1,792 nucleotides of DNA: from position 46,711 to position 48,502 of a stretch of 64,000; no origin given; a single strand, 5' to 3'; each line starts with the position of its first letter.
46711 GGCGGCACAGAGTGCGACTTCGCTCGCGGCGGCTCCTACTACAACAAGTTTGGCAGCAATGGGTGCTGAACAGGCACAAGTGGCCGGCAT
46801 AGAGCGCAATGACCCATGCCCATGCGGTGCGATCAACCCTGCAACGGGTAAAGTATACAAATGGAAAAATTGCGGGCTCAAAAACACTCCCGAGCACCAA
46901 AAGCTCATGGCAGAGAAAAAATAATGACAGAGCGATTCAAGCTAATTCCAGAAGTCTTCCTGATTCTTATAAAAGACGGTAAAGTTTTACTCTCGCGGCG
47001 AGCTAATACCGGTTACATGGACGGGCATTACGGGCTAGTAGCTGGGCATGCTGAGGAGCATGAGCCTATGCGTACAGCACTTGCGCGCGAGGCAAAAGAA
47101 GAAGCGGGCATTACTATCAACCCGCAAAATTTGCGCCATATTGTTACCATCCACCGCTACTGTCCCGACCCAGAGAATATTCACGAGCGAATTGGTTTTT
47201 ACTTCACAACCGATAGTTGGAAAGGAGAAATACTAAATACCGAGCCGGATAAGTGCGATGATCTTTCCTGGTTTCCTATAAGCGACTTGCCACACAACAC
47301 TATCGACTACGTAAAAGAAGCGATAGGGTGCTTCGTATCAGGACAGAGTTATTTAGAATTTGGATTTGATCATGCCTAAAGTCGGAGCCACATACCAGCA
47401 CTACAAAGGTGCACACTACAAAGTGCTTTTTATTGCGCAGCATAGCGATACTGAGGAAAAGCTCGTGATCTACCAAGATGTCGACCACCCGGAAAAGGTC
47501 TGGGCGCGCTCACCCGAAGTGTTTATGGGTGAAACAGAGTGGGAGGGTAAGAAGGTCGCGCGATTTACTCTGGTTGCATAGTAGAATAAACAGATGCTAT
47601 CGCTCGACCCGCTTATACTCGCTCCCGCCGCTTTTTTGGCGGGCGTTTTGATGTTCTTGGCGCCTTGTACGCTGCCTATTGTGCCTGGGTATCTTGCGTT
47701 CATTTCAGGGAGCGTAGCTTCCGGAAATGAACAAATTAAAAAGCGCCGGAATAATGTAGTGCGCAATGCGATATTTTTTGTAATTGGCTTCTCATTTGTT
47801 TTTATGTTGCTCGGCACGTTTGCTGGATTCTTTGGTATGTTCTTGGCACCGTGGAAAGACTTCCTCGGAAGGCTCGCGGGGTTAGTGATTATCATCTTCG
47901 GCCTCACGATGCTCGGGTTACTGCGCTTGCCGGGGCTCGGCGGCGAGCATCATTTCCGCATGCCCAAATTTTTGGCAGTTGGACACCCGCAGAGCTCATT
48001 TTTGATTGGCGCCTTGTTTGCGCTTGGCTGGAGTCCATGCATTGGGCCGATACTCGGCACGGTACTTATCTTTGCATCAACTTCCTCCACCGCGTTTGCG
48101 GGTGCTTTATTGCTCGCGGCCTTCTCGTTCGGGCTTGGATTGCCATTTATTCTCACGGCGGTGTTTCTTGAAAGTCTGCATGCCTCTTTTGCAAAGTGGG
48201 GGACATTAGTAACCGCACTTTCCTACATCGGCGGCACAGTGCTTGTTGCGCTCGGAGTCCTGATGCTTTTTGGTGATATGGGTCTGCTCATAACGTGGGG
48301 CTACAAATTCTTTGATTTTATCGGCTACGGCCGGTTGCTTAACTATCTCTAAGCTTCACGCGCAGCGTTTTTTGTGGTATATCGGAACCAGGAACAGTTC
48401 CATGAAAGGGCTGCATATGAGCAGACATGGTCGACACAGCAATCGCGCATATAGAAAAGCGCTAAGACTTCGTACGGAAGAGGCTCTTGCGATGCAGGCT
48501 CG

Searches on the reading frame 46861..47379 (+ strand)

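Call 3: search_protein_families(library=pfam, proteins=[window:46861-47379:+], max_evalue=1)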
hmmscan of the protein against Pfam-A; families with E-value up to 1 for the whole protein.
window:46861-47379:+ (172 aa): 2 families
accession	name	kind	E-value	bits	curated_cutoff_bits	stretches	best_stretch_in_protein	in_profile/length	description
PF00293.34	NUDIX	-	9.4e-17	61.7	21.1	1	32-145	6-120/134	NUDIX domain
PF14815.12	NUDIX_4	-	1.3e-06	28.7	35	1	32-99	2-64/113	NUDIX domain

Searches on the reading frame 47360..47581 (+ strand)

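Call 3: search_protein_families(library=pfam, proteins=[window:47360-47581:+], max_evalue=1)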
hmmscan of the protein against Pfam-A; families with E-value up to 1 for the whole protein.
window:47360-47581:+ (73 aa): 1 family
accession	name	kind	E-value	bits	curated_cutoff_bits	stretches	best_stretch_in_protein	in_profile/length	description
PF07866.17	DUF1653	-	3.4e-21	75.8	23.5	1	11-70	2-61/62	Protein of unknown function (DUF1653)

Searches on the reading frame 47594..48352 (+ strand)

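Call 3: search_protein_families(library=pfam, proteins=[window:47594-48352:+], max_evalue=1)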
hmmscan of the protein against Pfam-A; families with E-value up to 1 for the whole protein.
window:47594-48352:+ (252 aa): 2 families
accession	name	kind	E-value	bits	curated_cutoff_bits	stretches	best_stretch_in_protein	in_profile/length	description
PF02683.22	DsbD_TM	-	1.3e-18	67.6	27.1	1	11-225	6-215/219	Cytochrome C biogenesis protein transmembrane domain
PF13386.12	DsbD_2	-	2.4e-10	41.1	24.9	1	54-213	32-189/199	Cytochrome C biogenesis protein transmembrane region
